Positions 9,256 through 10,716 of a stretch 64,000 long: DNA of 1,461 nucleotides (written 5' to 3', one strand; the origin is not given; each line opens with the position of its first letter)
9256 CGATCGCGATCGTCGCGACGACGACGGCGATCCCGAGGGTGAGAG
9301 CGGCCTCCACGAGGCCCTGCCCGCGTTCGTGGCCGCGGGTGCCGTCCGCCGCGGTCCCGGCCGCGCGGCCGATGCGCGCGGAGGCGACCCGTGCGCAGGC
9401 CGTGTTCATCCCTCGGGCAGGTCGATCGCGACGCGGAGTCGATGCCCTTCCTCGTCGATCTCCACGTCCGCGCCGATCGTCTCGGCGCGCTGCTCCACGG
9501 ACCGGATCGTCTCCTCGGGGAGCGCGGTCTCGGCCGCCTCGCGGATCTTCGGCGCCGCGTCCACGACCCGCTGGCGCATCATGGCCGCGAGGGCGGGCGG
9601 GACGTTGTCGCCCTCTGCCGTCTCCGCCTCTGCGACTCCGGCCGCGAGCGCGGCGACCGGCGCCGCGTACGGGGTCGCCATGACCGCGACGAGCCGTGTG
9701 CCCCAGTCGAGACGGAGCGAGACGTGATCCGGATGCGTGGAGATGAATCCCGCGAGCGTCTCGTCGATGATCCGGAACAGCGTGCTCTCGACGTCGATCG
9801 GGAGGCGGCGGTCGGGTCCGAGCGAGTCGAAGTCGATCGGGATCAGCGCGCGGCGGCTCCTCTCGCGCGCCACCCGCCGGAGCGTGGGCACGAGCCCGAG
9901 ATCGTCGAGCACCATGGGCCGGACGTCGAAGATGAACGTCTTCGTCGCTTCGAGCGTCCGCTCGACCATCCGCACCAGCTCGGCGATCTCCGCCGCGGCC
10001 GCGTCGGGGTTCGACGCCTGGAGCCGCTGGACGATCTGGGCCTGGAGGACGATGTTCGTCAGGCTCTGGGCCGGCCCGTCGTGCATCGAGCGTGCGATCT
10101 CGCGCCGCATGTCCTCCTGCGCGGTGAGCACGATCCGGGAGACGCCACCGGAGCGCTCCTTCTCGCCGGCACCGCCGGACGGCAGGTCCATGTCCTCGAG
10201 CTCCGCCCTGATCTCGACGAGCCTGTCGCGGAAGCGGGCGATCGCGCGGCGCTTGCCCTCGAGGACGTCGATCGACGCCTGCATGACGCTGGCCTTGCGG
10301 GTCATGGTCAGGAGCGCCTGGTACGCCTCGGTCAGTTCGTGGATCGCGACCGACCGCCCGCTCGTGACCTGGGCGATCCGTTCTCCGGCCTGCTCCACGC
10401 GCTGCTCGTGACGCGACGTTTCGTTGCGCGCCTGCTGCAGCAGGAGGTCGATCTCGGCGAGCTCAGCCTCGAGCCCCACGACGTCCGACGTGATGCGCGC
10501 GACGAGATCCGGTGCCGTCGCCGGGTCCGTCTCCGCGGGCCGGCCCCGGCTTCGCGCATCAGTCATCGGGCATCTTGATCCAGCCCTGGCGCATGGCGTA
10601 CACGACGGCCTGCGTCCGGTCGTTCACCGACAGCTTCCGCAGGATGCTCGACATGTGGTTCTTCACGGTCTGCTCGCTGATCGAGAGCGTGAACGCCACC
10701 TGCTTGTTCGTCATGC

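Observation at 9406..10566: Histidine-kinase paralogue keeps the DHp His but has lost the ATP-binding motifs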

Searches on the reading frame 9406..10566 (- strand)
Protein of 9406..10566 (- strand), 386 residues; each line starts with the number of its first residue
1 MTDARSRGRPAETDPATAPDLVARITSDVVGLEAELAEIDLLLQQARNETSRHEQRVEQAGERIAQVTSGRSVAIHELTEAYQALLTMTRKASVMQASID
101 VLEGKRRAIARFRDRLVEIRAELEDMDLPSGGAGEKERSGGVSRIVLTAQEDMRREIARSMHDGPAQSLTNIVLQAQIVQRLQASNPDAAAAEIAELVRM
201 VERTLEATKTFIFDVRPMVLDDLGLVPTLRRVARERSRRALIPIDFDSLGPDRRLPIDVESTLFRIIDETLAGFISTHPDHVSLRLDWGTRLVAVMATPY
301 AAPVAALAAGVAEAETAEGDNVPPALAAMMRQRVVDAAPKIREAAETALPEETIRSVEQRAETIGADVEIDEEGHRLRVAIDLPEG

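Call 3: search_protein_families(library=pfam, proteins=[window:9406-10566:-], max_evalue=1)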
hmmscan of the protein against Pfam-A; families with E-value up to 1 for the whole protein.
window:9406-10566:- (386 aa): 4 families
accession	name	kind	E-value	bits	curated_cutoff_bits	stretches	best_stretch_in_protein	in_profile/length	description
PF07730.19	HisKA_3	-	2.4e-12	47.6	24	1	154-220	2-68/68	Histidine kinase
PF11068.13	YlqD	-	0.059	14.1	27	1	21-101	21-102/131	YlqD protein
PF05974.18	DUF892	-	0.11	13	23.7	1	37-97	34-96/159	Domain of unknown function (DUF892)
PF23990.1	PilB3_N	-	0.13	12.8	27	1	179-225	14-58/101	PilB3-like, N-terminal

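Call 4: search_protein_families(library=ncbifam, proteins=[window:9406-10566:-], max_evalue=1)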
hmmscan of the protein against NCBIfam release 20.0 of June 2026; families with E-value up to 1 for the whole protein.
window:9406-10566:- (386 aa): 5 families
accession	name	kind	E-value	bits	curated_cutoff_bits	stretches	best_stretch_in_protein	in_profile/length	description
NF052443.1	SensHisKinMctS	equivalog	1.8e-16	59.6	700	1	144-273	241-370/457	two-component system sensor histidine kinase MctS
NF008649.0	PRK11644.1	equivalog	2.6e-16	59.5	408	1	141-275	291-425/499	signal transduction histidine-protein kinase/phosphatase UhpB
NF052531.1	Strep_LiaS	equivalog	4e-06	26.3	450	1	152-271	131-249/328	envelope stress sensor histidine kinase LiaS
NF007896.0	PRK10600.1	equivalog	0.00032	19.5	578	1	153-273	390-509/598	nitrate/nitrite two-component system sensor histidine kinase NarX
TIGR02169.1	SMC_prok_A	equivalog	0.01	13.5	729.4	1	23-117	241-336/1165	chromosome segregation protein SMC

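Call 7: find_homologous_proteins(query=window:9406-10566:-, max_evalue=0.001)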
Query window:9406-10566:- (386 aa): 4318 proteins with E <= 0.001 among 8000 candidates; the best 120 are listed.
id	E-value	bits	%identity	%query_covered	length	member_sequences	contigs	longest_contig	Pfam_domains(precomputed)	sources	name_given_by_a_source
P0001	2.0e-234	795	100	100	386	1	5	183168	PF07730.20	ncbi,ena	-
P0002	1.1e-173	596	77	100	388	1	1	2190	PF07730.20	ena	-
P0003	2.2e-165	568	72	97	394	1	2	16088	PF07730.20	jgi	jgi:two-component system sensor histidine kinase DegS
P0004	4.0e-164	564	72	99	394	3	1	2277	PF07730.20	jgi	-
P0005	1.1e-163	563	72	99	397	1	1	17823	PF07730.20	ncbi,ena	-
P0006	2.3e-162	558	72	97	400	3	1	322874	PF07730.20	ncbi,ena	-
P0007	9.5e-161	553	71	99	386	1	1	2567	PF07730.20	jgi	jgi:two-component system, NarL family, sensor histidine kinase DegS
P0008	2.9e-160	551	72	96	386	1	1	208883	PF07730.20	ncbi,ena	-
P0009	2.5e-157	542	71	95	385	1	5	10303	PF07730.20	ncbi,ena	-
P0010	3.5e-157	541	73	97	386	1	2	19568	PF07730.20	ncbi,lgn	-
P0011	4.7e-136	472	64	92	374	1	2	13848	PF07730.20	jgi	jgi:two-component system sensor histidine kinase DegS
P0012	3.9e-129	449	64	89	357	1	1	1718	PF07730.20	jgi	-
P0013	2.2e-128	447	67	85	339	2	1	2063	PF07730.20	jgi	jgi:hypothetical protein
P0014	1.3e-125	438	63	85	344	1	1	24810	PF07730.20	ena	-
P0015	1.6e-124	434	65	85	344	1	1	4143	PF07730.20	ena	-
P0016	2.9e-124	433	63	85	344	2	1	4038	PF07730.20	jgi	jgi:hypothetical protein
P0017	4.3e-124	433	63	89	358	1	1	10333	PF07730.20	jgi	-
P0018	1.2e-122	428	63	85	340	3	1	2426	PF07730.20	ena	-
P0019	1.7e-122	427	64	85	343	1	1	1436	PF07730.20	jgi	jgi:hypothetical protein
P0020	4.7e-122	426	59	94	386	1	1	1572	PF07730.20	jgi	jgi:two-component system, NarL family, sensor histidine kinase DegS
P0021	1.0e-120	421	56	97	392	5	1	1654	PF07730.20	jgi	-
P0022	1.2e-120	421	56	97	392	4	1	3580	PF07730.20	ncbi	ncbi:MAG: histidine kinase [Chloroflexota bacterium]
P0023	1.1e-119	418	57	97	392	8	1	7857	PF07730.20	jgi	jgi:two-component system sensor histidine kinase DegS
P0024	7.3e-119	415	57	97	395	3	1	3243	PF07730.20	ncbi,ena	-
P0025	4.1e-114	400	64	80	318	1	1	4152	PF07730.20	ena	-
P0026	5.6e-110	386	73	65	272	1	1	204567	PF07730.20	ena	-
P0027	7.6e-105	369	52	97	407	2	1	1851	PF07730.20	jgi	jgi:two-component system sensor histidine kinase DegS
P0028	8.5e-103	363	53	95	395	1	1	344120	PF07730.20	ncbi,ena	-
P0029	7.1e-102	359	51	97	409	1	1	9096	PF07730.20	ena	-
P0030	1.1e-101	359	50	99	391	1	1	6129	PF07730.20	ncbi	-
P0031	2.0e-101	358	51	98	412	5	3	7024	PF07730.20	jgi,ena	-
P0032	8.1e-100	353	51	95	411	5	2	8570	PF07730.20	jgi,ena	-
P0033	9.5e-100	352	51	97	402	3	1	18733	PF07730.20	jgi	jgi:two-component system sensor histidine kinase DegS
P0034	8.6e-99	349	50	93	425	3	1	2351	PF07730.20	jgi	jgi:two-component system sensor histidine kinase DegS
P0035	1.0e-98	349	48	98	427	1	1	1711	PF07730.20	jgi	-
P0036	3.3e-98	347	47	98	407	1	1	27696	PF07730.20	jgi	jgi:two-component system sensor histidine kinase DegS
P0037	6.0e-98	347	49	94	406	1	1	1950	PF07730.20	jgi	jgi:two-component system sensor histidine kinase DegS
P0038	1.4e-97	345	50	95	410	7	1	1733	PF07730.20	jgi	jgi:two-component system sensor histidine kinase DegS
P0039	1.4e-97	345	48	99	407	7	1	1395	PF07730.20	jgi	jgi:two-component system sensor histidine kinase DegS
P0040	1.6e-97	345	51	97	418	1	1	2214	PF07730.20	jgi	jgi:two-component system, NarL family, sensor histidine kinase DegS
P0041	2.7e-97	344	54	91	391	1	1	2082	PF07730.20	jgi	jgi:two-component system sensor histidine kinase DegS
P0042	2.9e-97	344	53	90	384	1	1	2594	PF07730.20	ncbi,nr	ncbi:MAG TPA: histidine kinase [Vitreimonas sp.]|nr:histidine kinase [Vitreimonas sp.]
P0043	3.8e-97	344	51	95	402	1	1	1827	PF07730.20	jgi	-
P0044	4.2e-97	344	52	93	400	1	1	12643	PF07730.20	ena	-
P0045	4.7e-97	344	50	96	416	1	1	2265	PF07730.20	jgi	-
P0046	7.3e-97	343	49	96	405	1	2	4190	PF07730.20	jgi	jgi:two-component system sensor histidine kinase DegS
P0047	8.3e-97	343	48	96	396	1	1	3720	PF07730.20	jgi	jgi:two-component system, NarL family, sensor histidine kinase DegS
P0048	9.7e-97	343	49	94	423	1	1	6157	PF07730.20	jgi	jgi:two-component system, NarL family, sensor histidine kinase DegS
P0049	1.0e-96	343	51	95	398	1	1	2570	PF07730.20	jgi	jgi:two-component system, NarL family, sensor histidine kinase DegS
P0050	1.4e-96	342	48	96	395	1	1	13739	PF07730.20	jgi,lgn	jgi:two-component system sensor histidine kinase DegS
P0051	1.5e-96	342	50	95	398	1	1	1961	PF07730.20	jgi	jgi:two-component system, NarL family, sensor histidine kinase DegS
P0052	1.6e-96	342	50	97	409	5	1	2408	PF07730.20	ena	-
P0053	1.7e-96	342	50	93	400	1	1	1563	PF07730.20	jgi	jgi:two-component system sensor histidine kinase DegS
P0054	1.8e-96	342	50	96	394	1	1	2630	PF07730.20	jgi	-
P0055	2.0e-96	342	49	96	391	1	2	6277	PF07730.20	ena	-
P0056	2.0e-96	342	51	97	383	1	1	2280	PF07730.20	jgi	jgi:two-component system sensor histidine kinase DegS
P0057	2.0e-96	342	50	93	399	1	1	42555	PF07730.20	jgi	jgi:two-component system sensor histidine kinase DegS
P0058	2.2e-96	341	50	92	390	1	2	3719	PF07730.20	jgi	jgi:two-component system, NarL family, sensor histidine kinase DegS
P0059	2.2e-96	341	48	97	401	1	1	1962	PF07730.20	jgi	jgi:two-component system sensor histidine kinase DegS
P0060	2.6e-96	341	54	92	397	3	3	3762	PF07730.20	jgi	jgi:two-component system sensor histidine kinase DegS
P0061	2.6e-96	341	50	96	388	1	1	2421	PF07730.20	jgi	jgi:two-component system, NarL family, sensor histidine kinase DegS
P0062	3.4e-96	341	48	96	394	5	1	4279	PF07730.20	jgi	jgi:two-component system, NarL family, sensor histidine kinase DegS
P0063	4.2e-96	341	50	95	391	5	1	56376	PF07730.20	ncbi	ncbi:MAG TPA: histidine kinase [Candidatus Limnocylindrales bacterium]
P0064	4.7e-96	340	50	96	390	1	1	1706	PF07730.20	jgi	jgi:two-component system, NarL family, sensor histidine kinase DegS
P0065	4.9e-96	340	50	94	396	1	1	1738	PF07730.20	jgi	jgi:two-component system sensor histidine kinase DegS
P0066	5.4e-96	340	52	97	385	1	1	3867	PF07730.20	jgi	jgi:two-component system sensor histidine kinase DegS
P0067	5.9e-96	340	48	96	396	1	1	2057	PF07730.20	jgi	jgi:two-component system sensor histidine kinase DegS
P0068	6.4e-96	340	50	96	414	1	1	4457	PF07730.20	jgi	jgi:two-component system sensor histidine kinase DegS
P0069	6.9e-96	340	51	94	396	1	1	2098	PF07730.20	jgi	jgi:two-component system sensor histidine kinase DegS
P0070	6.9e-96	340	47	98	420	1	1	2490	PF07730.20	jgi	jgi:two-component system sensor histidine kinase DegS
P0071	7.2e-96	340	48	95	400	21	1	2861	PF07730.20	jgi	jgi:two-component system sensor histidine kinase DegS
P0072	7.8e-96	340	51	96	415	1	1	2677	PF07730.20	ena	-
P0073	7.9e-96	340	53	92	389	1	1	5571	PF07730.20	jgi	jgi:two-component system sensor histidine kinase DegS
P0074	8.4e-96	340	48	96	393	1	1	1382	PF07730.20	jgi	jgi:two-component system, NarL family, sensor histidine kinase DegS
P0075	8.5e-96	340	49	96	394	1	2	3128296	PF07730.20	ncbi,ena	-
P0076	8.6e-96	339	49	94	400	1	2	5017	PF07730.20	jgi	jgi:two-component system, NarL family, sensor histidine kinase DegS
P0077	8.8e-96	339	48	97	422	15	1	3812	PF07730.20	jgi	jgi:two-component system, NarL family, sensor histidine kinase DegS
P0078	8.9e-96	339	47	96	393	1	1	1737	PF07730.20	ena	-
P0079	9.3e-96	339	49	96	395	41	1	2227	PF07730.20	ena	-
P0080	9.8e-96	339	50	95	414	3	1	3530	PF07730.20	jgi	jgi:two-component system sensor histidine kinase DegS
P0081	1.1e-95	339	46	97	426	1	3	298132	PF07730.20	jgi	jgi:two-component system sensor histidine kinase DegS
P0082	1.6e-95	339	49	96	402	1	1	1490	PF07730.20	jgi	jgi:two-component system sensor histidine kinase DegS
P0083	1.7e-95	339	48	97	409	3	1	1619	PF07730.20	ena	-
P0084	1.7e-95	339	47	95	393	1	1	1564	PF07730.20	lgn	-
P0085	1.7e-95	338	49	98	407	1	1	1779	PF07730.20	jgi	jgi:two-component system sensor histidine kinase DegS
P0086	1.8e-95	338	50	96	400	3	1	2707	PF07730.20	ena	-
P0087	2.0e-95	338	49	94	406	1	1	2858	PF07730.20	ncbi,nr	ncbi:MAG TPA: histidine kinase [Candidatus Limnocylindrales bacterium]|nr:histidine kinase [Candidat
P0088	2.0e-95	338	48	94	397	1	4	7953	PF07730.20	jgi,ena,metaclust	jgi:two-component system, NarL family, sensor histidine kinase DegS|metaclust:\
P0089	2.1e-95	338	48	96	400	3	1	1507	PF07730.20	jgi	jgi:two-component system sensor histidine kinase DegS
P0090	2.7e-95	338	49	94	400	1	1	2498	PF07730.20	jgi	jgi:two-component system, NarL family, sensor histidine kinase DegS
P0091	2.7e-95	338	50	96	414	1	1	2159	PF07730.20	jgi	jgi:two-component system sensor histidine kinase DegS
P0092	2.9e-95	338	49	94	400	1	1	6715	PF07730.20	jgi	jgi:two-component system sensor histidine kinase DegS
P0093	3.2e-95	338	49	96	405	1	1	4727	PF07730.20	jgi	jgi:two-component system sensor histidine kinase DegS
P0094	3.3e-95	338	49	94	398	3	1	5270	PF07730.20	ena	-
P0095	3.4e-95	338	50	94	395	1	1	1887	PF07730.20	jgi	jgi:two-component system sensor histidine kinase DegS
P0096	3.5e-95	337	48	94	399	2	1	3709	PF07730.20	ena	-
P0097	3.7e-95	337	48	97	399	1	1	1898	PF07730.20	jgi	jgi:two-component system, NarL family, sensor histidine kinase DegS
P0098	3.8e-95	337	48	94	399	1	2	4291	PF07730.20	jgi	jgi:two-component system, NarL family, sensor histidine kinase DegS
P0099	3.8e-95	337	51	95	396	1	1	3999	PF07730.20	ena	-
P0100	4.4e-95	337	49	96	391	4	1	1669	PF07730.20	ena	-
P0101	4.8e-95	337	49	96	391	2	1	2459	PF07730.20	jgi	-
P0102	4.9e-95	337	49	94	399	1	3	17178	PF07730.20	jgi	jgi:two-component system, NarL family, sensor histidine kinase DegS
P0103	5.0e-95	337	53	93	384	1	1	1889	PF07730.20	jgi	-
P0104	5.3e-95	337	49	96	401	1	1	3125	PF07730.20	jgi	jgi:two-component system sensor histidine kinase DegS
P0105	5.6e-95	337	47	96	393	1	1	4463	PF07730.20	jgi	jgi:two-component system, NarL family, sensor histidine kinase DegS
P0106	5.7e-95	337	48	94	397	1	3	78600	PF07730.20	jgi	jgi:two-component system, NarL family, sensor histidine kinase DegS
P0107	5.8e-95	337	49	94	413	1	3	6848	PF07730.20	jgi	jgi:two-component system, NarL family, sensor histidine kinase DegS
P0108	6.1e-95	337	51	93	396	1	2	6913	PF07730.20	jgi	jgi:two-component system sensor histidine kinase DegS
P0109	6.2e-95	337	47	96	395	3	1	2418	PF07730.20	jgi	-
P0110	6.2e-95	337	50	97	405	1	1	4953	PF07730.20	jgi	jgi:two-component system, NarL family, sensor histidine kinase DegS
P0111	7.5e-95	336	51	95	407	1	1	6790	PF07730.20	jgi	jgi:two-component system sensor histidine kinase DegS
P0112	7.5e-95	336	51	92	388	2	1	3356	PF07730.20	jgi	jgi:two-component system, NarL family, sensor histidine kinase DegS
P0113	8.3e-95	336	49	97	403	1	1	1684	PF07730.20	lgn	-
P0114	8.7e-95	336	49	96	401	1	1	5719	PF07730.20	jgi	jgi:two-component system sensor histidine kinase DegS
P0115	8.7e-95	336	48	98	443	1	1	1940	PF07730.20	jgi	jgi:two-component system sensor histidine kinase DegS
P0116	9.1e-95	336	51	96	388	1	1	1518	PF07730.20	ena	-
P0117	1.0e-94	336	49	95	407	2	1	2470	PF07730.20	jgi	jgi:two-component system, NarL family, sensor histidine kinase DegS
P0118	1.1e-94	336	51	95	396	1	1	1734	PF07730.20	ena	-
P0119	1.2e-94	336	49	96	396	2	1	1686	PF07730.20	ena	-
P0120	1.2e-94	336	48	97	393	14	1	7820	PF07730.20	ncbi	ncbi:MAG TPA: histidine kinase [Candidatus Limnocylindrales bacterium]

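Call 8: search_solved_structures(query=window:9406-10566:-, max_evalue=1, show_alignments=3)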
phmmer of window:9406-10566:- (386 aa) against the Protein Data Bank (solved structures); distinct sequences matched with E-value up to 1: 4.
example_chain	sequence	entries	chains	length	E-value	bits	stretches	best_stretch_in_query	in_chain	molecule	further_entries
7ssj_A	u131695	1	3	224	0.0073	19.1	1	144-220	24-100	Sensor histidine kinase DesK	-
3gig_A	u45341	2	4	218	0.013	18.3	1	143-220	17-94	Sensor histidine kinase desK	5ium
3ehf_A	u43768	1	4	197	0.046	16.5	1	153-220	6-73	Sensor kinase (YocF protein)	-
3gie_A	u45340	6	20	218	0.21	14.3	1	143-220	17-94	Sensor histidine kinase desK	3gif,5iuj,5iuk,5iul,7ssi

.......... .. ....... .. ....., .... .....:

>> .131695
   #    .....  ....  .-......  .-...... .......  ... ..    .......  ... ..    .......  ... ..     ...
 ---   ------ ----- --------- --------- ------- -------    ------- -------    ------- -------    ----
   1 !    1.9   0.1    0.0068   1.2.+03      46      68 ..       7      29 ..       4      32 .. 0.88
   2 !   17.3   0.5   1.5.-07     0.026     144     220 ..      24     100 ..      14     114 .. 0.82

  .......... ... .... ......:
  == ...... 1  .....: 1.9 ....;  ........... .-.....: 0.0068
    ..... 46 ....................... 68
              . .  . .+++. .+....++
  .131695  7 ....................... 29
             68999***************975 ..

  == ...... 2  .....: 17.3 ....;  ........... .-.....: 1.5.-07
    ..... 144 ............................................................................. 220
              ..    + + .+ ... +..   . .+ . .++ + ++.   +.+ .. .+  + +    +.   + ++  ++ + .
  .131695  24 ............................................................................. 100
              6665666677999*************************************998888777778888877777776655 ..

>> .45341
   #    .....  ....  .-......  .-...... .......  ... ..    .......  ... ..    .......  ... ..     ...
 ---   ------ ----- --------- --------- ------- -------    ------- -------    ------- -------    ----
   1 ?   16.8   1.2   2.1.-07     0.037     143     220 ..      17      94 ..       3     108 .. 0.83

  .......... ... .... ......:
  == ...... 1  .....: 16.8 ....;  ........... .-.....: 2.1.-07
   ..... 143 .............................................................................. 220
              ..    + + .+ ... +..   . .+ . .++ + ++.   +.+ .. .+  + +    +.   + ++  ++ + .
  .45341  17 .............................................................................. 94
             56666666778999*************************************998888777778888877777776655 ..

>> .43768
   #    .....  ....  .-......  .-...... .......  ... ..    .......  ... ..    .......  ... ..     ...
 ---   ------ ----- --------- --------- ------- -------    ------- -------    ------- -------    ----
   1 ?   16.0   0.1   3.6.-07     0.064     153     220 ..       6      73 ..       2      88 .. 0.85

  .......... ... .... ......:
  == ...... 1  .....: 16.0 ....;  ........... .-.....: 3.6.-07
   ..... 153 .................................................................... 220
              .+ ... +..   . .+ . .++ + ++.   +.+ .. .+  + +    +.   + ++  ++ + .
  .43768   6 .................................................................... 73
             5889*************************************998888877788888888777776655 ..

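Call 13: find_encoding_contigs(protein=P0001, flank=10000, max_places=3)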
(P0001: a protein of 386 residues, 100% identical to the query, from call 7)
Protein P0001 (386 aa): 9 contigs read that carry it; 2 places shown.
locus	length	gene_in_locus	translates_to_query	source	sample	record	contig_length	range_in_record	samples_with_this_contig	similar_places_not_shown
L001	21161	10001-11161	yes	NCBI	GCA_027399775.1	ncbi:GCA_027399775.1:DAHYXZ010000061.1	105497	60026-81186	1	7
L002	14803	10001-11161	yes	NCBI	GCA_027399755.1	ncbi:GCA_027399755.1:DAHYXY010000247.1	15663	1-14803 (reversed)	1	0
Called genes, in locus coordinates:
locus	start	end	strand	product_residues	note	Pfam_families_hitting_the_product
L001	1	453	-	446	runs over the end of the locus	PF00070:Pyr_redox (faint), PF01266:DAO, PF05834:Lycopene_cycl (faint), PF07992:Pyr_redox_2 (weak), PF12831:FAD_oxidored, PF13450:NAD_binding_8, PF01593:Amino_oxidase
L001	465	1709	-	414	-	-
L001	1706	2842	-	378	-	PF09594:GT87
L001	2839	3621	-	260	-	PF00535:Glycos_transf_2, PF13641:Glyco_tranf_2_3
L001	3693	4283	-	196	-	PF09594:GT87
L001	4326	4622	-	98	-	-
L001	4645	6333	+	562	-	PF13231:PMT_2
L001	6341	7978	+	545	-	-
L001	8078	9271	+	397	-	PF07730:HisKA_3, PF02518:HATPase_c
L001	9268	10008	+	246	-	PF00072:Response_reg, PF00196:GerE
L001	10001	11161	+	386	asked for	PF07730:HisKA_3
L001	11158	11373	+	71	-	-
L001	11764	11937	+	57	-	PF04964:Flp_Fap (weak)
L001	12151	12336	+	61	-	PF04964:Flp_Fap (weak)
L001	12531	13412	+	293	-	PF08666:SAF, PF16976:RcpC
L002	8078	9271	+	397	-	PF07730:HisKA_3, PF02518:HATPase_c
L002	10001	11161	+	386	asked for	PF07730:HisKA_3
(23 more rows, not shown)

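Call 14: find_encoding_contigs(protein=P0075, flank=10000, max_places=1)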
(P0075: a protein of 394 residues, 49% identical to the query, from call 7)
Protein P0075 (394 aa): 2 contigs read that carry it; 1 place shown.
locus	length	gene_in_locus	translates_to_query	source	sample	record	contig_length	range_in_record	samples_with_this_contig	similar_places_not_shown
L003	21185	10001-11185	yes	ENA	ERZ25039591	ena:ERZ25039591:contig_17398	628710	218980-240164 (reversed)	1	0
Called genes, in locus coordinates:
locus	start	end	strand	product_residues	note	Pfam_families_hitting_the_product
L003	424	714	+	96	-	PF02719:Polysacc_synt_2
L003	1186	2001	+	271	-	PF01041:DegT_DnrJ_EryC1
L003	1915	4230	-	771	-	PF04932:Wzy_C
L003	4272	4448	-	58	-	-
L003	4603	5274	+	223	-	PF01209:Ubie_methyltran (faint), PF13489:Methyltransf_23, PF13847:Methyltransf_31, PF08241:Methyltransf_11, PF08242:Methyltransf_12, PF13649:Methyltransf_25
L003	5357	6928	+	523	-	PF13231:PMT_2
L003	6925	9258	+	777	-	PF13231:PMT_2 (weak), PF07730:HisKA_3, PF13581:HATPase_c_2 (weak), PF02518:HATPase_c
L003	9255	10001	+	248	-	PF00072:Response_reg, PF00196:GerE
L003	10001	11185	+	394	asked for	PF07730:HisKA_3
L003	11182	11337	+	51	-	-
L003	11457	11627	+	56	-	-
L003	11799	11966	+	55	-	-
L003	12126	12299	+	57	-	PF04964:Flp_Fap (weak)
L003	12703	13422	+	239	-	PF16976:RcpC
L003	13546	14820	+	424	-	PF00072:Response_reg, PF10609:ParA, PF13614:AAA_31, PF01656:CbiA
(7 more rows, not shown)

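Call 15: find_encoding_contigs(protein=P0028, flank=10000, max_places=1)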
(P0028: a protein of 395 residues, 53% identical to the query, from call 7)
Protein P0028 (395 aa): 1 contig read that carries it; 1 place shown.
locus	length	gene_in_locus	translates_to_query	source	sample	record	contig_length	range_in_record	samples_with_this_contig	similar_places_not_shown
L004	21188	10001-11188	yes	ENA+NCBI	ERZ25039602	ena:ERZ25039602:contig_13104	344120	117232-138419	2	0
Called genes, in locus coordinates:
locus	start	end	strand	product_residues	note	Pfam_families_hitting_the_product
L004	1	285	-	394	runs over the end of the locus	PF07395:Mig-14, PF13480:Acetyltransf_6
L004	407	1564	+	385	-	PF13231:PMT_2 (weak), PF09594:GT87 (weak)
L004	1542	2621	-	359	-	PF09594:GT87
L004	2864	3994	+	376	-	PF09594:GT87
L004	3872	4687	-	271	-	PF00535:Glycos_transf_2, PF13641:Glyco_tranf_2_3 (weak)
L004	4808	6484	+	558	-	PF13231:PMT_2 (weak)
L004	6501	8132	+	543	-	-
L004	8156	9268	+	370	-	PF07730:HisKA_3, PF02518:HATPase_c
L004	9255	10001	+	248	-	PF00072:Response_reg, PF00196:GerE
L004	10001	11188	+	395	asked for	PF07730:HisKA_3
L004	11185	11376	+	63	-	PF04964:Flp_Fap (weak)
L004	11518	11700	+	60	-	-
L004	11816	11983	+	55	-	PF04964:Flp_Fap (faint)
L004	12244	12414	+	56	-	-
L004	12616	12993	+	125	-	PF08666:SAF, PF13144:ChapFlgA (weak)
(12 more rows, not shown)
